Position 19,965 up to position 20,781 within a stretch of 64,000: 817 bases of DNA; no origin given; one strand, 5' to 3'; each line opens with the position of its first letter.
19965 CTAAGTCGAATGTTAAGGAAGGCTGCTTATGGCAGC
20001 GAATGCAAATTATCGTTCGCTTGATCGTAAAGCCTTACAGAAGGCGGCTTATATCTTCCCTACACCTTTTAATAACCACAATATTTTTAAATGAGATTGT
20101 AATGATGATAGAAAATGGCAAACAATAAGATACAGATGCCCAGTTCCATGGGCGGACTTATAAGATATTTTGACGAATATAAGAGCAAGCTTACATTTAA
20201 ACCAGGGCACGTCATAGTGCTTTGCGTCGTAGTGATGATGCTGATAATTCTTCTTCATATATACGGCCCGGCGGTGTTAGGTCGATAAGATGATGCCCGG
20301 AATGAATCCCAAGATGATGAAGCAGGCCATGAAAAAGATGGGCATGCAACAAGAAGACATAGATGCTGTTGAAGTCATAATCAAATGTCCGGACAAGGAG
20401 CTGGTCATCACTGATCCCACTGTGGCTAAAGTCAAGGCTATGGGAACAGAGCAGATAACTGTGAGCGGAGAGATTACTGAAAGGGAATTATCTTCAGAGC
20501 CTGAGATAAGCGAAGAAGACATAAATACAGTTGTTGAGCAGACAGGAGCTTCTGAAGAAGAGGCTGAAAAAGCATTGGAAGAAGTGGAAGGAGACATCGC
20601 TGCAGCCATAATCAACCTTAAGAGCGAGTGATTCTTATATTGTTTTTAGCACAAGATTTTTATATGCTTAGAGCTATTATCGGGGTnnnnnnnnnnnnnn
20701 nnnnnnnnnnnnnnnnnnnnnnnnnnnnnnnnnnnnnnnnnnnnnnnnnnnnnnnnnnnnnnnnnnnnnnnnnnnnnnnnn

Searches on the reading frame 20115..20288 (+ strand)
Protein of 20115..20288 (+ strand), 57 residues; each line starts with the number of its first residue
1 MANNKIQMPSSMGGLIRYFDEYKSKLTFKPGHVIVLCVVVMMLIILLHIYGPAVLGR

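Call 3: search_protein_families(library=pfam, proteins=[window:20115-20288:+], max_evalue=1)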
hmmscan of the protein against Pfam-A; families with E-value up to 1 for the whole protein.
window:20115-20288:+ (57 aa): 1 family
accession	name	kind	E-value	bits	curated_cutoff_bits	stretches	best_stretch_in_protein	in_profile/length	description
PF03911.21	Sec61_beta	-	5.8e-12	45.9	27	1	11-51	1-41/41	Sec61beta family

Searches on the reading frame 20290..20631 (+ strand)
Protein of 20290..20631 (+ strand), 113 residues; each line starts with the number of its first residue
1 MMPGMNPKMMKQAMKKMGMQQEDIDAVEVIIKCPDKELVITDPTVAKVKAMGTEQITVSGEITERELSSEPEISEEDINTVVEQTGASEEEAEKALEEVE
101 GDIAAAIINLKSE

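Call 3: search_protein_families(library=pfam, proteins=[window:20290-20631:+], max_evalue=1)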
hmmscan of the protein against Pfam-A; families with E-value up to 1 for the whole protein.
window:20290-20631:+ (113 aa): 10 families
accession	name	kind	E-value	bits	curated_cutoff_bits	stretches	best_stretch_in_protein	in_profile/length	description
PF01849.23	NAC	-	7e-12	45.5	21.3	1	7-64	1-56/57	NAC domain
PF19026.7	UBA_HYPK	-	2.1e-07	30.6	27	1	73-110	3-40/41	HYPK UBA domain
PF14555.12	UBA_4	-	0.0003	20.9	21.8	1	75-107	1-33/43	UBA-like domain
PF03672.18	UPF0154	-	0.0052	17.1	27.1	1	60-88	17-45/60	Uncharacterised protein family (UPF0154)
PF09724.14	Dcc1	-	0.099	12.5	22.9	1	18-100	62-140/319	Sister chromatid cohesion protein Dcc1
PF02845.22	CUE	-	0.11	12.6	21.1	0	89-110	17-38/42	CUE domain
PF00627.37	UBA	-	0.12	12.7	22.4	1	74-107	2-34/37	UBA/TS-N domain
PF22566.2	UBA_8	-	0.13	12.4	26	1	78-106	7-35/46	UBA-like domain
PF01988.24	VIT1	-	0.26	11.5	28.1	0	61-100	68-107/214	VIT family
PF21982.2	RecX_HTH1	-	0.95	9.9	26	0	9-27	18-36/40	RecX, first three-helix domain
